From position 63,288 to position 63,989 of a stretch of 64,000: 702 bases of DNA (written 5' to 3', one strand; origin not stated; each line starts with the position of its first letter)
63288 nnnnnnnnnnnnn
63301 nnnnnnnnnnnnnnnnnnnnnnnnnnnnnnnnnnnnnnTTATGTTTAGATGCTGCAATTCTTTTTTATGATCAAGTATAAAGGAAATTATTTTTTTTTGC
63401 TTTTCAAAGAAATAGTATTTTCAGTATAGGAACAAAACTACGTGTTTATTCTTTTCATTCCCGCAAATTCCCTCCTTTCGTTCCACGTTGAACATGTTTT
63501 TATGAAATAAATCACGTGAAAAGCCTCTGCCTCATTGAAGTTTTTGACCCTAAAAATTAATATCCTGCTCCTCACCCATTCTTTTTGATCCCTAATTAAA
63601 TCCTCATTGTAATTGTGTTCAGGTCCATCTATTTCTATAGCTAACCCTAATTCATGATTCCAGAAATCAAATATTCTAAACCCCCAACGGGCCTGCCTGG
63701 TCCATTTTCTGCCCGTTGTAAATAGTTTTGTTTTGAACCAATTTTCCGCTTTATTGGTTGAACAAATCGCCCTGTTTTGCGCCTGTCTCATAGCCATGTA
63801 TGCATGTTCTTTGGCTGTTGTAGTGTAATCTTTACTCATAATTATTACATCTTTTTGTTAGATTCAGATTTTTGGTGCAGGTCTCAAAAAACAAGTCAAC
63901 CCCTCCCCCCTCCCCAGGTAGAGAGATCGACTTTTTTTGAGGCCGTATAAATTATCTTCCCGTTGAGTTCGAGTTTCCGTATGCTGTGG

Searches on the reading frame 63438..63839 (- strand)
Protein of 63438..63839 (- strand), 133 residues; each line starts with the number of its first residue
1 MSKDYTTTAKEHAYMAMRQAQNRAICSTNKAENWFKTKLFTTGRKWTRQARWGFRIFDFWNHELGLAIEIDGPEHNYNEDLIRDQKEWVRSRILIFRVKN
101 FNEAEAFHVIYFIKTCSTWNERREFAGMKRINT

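Call 38: search_protein_families(library=pfam, proteins=[window:63438-63839:-], max_evalue=0.01)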
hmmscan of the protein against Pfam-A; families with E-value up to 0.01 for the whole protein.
window:63438-63839:- (133 aa): 1 family
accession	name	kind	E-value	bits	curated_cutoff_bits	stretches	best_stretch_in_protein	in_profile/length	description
PF04480.18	DUF559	-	0.00014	22.2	20.6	1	40-91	29-80/109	Protein of unknown function (DUF559)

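Call 74: find_encoding_contigs(protein=window:63438-63839:-, flank=10000, max_places=3)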
Protein window:63438-63839:- (133 aa): 2 contigs read that carry it; 2 places shown.
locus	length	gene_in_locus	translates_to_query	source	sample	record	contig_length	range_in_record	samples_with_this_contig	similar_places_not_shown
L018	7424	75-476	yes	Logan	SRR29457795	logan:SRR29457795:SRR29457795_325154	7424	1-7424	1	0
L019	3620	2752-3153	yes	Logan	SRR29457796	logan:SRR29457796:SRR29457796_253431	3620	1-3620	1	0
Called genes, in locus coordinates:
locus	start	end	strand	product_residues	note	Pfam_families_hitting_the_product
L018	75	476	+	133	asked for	-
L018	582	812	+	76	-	-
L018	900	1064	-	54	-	-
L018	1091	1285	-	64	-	-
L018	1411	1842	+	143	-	-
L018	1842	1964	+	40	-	-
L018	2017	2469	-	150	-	-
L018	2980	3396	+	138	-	-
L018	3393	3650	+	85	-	-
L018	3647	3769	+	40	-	-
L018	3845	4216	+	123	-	-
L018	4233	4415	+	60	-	-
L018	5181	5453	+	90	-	-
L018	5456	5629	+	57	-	-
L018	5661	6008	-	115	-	-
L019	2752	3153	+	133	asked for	-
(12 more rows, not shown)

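Call 101: search_protein_families(library=phrogs, proteins=[window:63438-63839:-], max_evalue=0.001)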
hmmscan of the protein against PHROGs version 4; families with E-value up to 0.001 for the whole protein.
window:63438-63839:- (133 aa): 0 families
